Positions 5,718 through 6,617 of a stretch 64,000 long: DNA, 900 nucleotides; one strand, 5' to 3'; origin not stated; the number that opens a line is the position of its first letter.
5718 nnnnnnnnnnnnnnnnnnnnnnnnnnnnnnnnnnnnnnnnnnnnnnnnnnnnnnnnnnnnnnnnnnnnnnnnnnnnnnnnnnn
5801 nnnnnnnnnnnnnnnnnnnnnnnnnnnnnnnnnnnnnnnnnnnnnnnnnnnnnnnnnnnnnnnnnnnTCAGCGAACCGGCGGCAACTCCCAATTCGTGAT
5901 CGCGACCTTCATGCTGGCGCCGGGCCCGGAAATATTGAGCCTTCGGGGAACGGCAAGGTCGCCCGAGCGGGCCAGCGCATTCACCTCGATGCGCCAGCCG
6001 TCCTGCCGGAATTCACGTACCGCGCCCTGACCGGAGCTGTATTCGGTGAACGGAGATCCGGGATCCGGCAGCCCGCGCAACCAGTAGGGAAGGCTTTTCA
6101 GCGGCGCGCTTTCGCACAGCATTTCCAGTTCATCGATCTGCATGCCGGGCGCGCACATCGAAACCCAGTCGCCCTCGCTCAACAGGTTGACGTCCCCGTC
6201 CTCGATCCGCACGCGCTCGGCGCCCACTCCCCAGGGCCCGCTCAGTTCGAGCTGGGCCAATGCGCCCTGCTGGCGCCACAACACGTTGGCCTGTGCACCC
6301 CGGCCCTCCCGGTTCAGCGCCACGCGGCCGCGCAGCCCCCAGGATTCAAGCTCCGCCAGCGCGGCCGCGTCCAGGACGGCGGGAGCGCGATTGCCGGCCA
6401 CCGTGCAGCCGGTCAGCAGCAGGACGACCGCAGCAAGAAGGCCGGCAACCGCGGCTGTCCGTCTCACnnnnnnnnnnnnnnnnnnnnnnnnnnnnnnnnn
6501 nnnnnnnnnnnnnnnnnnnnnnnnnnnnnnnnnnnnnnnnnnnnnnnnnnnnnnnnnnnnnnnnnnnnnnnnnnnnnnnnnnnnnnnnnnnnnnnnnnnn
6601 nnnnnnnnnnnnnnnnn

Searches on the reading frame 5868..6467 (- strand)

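Call 47: search_protein_families(library=pfam, proteins=[window:5868-6467:-], max_evalue=0.001)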
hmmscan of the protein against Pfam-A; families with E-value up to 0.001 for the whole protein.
window:5868-6467:- (199 aa): 1 family
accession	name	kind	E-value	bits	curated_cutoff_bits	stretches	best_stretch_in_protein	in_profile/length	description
PF03550.21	LolB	-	7.8e-22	78.4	23.7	1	42-193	2-151/151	Outer membrane lipoprotein LolB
